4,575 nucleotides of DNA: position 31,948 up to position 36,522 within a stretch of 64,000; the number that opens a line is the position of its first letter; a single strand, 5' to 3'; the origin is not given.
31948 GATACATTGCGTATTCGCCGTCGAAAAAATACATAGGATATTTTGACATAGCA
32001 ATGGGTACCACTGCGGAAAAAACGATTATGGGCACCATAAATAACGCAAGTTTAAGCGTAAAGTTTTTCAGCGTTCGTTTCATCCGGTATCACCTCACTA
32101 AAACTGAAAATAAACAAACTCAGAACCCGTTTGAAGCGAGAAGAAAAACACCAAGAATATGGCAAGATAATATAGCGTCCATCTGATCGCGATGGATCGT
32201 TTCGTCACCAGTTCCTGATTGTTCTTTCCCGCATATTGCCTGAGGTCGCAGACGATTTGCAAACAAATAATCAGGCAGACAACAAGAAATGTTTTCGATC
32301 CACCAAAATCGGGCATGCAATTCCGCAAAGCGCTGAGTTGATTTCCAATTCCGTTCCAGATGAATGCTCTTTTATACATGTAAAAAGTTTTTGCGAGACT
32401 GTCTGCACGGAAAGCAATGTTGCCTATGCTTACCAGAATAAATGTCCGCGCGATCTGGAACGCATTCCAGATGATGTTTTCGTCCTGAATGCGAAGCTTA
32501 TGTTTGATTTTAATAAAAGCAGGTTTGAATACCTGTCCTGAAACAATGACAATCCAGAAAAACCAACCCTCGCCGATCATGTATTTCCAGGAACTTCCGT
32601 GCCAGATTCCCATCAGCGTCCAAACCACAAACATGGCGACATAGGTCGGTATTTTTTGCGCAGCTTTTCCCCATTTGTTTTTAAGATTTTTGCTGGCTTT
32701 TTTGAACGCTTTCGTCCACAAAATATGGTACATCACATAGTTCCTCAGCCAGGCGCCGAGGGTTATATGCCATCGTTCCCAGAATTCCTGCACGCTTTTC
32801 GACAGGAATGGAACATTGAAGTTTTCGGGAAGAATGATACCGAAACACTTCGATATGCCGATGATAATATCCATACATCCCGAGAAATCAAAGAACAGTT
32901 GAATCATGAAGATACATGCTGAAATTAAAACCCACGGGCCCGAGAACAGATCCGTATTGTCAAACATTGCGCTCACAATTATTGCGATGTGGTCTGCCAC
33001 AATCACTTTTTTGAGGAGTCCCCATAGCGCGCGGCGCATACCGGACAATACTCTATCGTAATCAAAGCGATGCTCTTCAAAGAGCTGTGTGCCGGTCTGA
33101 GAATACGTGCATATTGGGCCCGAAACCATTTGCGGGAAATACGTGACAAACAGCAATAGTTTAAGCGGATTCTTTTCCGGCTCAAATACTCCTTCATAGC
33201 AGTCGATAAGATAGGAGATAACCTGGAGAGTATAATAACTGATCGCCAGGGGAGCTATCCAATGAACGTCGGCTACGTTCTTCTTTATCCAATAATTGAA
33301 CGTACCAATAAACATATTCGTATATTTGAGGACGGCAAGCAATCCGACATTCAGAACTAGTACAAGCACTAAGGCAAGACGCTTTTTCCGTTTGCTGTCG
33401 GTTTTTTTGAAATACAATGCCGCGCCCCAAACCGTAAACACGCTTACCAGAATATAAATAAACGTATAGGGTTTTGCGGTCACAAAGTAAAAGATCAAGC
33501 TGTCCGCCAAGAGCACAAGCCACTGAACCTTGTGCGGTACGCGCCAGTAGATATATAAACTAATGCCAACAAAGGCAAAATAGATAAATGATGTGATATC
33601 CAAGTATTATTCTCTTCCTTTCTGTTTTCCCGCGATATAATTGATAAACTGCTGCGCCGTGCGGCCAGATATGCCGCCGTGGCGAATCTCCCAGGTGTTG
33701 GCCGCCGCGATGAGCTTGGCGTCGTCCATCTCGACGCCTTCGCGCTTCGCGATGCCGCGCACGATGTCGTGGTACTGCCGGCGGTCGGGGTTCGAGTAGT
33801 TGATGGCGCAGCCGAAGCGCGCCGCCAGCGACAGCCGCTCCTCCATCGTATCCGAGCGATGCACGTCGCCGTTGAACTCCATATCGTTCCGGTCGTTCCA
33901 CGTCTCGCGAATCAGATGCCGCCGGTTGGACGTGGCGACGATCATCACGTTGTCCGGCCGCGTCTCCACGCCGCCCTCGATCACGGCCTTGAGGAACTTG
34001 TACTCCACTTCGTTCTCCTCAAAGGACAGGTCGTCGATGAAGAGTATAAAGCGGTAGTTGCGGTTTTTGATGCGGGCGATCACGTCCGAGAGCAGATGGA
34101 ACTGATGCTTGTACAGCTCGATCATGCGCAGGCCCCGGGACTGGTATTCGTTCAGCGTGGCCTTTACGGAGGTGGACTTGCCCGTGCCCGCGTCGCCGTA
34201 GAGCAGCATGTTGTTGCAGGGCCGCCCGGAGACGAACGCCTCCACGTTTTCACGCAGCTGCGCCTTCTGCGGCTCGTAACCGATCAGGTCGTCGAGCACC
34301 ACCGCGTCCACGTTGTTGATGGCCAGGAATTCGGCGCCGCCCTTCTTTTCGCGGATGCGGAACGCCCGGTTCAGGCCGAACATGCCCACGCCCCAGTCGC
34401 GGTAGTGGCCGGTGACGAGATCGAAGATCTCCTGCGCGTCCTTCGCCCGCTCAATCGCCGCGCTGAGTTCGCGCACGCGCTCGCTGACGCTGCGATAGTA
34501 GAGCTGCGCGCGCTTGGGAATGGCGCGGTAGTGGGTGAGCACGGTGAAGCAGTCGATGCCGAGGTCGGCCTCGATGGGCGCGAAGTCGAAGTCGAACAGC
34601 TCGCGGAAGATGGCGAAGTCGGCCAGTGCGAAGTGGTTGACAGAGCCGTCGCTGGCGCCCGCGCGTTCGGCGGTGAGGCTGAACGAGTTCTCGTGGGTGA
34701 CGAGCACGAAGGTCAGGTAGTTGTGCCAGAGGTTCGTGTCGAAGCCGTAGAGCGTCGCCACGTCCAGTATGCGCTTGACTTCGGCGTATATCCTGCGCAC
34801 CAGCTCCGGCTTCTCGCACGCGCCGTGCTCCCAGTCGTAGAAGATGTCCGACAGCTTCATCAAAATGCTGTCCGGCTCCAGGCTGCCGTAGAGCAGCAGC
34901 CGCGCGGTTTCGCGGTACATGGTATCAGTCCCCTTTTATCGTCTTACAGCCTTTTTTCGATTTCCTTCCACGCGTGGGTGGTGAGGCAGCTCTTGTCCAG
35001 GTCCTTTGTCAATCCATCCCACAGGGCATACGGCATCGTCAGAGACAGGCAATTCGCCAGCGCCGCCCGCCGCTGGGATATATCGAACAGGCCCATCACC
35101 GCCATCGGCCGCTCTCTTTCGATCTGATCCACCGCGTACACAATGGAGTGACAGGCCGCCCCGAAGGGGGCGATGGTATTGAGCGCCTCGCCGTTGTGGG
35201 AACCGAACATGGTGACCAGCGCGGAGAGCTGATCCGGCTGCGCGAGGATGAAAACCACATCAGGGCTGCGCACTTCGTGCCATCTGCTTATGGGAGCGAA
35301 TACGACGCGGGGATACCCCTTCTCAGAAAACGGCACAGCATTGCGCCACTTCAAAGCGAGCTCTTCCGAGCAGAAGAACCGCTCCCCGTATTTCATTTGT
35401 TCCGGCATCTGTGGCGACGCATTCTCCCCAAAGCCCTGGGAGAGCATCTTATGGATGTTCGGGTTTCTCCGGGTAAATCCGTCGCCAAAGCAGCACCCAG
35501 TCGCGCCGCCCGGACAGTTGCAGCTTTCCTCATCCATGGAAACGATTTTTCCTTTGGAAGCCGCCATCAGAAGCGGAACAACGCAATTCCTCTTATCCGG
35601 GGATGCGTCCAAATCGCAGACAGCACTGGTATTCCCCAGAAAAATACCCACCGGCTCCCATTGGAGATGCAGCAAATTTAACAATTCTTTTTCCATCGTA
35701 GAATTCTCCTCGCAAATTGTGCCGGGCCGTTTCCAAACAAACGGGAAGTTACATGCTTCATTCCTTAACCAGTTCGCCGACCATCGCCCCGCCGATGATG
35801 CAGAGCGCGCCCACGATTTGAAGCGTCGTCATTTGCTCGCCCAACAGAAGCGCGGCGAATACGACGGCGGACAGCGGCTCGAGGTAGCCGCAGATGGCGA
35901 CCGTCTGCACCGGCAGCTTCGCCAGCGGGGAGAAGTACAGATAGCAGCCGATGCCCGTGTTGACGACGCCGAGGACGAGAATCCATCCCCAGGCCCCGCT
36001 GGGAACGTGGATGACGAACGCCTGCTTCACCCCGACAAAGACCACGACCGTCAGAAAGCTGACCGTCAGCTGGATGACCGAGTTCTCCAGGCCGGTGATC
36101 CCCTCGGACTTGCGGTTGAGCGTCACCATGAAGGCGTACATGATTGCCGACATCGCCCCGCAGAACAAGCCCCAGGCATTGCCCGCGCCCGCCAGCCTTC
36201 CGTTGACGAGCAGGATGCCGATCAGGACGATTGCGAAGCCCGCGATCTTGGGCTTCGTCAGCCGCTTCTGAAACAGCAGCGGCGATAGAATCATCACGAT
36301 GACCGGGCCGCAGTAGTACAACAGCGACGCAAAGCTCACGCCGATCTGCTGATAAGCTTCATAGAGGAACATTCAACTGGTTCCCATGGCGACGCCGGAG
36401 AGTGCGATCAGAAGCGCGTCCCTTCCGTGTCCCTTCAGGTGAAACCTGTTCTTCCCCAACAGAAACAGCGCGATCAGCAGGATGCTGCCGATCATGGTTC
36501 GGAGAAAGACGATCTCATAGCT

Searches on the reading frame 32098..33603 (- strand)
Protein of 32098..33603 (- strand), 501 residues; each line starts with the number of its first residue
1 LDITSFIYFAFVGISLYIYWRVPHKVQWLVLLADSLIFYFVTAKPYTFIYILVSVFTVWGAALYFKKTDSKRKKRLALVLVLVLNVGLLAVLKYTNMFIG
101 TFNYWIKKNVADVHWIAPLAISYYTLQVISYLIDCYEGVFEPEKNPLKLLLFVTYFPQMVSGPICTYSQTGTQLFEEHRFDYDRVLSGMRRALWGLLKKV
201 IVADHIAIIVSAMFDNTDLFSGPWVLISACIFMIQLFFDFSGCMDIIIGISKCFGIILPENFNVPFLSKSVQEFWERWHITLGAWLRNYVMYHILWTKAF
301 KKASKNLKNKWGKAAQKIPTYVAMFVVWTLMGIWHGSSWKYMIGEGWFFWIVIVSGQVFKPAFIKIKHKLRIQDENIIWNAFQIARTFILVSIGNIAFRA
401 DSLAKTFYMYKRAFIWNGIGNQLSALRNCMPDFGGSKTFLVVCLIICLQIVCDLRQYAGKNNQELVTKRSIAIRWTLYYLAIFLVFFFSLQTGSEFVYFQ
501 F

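Call 53: search_protein_families(library=pfam, proteins=[window:32098-33603:-], max_evalue=0.00001)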
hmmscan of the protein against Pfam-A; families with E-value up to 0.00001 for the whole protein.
window:32098-33603:- (501 aa): 1 family
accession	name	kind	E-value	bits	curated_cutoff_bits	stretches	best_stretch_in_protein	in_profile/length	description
PF03062.24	MBOAT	-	5.8e-12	46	27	1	146-363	81-305/337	MBOAT, membrane-bound O-acyltransferase family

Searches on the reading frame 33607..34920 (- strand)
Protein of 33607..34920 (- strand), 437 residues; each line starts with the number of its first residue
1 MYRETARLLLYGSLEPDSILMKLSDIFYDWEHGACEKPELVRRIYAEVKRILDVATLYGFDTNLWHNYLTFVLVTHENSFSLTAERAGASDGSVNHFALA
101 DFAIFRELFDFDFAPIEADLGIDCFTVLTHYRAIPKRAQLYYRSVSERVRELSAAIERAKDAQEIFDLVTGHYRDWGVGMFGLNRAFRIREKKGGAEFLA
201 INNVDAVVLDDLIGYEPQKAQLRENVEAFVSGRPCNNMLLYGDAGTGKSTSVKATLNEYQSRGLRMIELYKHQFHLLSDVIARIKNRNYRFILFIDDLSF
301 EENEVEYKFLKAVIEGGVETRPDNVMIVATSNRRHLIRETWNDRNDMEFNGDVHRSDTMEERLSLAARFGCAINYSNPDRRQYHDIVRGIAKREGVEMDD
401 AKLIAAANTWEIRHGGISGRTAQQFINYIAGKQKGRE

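Call 53: search_protein_families(library=pfam, proteins=[window:33607-34920:-], max_evalue=0.00001)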
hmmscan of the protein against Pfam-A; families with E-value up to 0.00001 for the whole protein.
window:33607-34920:- (437 aa): 3 families
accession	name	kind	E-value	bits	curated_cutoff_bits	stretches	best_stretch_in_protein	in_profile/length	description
PF05673.19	DUF815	-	1.7e-91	306.2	23.8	1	185-432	4-248/249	Protein of unknown function (DUF815)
PF13191.12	AAA_16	-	2.8e-08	34.9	32.6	1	212-274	2-63/167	AAA ATPase domain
PF00004.35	AAA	-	3.2e-07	31.3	21.2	1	238-349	1-127/131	ATPase family associated with various cellular activities (AAA)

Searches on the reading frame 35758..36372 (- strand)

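Call 53: search_protein_families(library=pfam, proteins=[window:35758-36372:-], max_evalue=0.00001)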
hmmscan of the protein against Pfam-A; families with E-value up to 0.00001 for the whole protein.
window:35758-36372:- (204 aa): 2 families
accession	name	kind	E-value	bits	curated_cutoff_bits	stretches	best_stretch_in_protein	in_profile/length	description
PF00892.27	EamA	-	4e-29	102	28.2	2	67-197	2-131/135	EamA-like transporter family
PF03151.22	TPT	-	1.2e-06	28.5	30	0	98-198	35-134/291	Triose-phosphate Transporter family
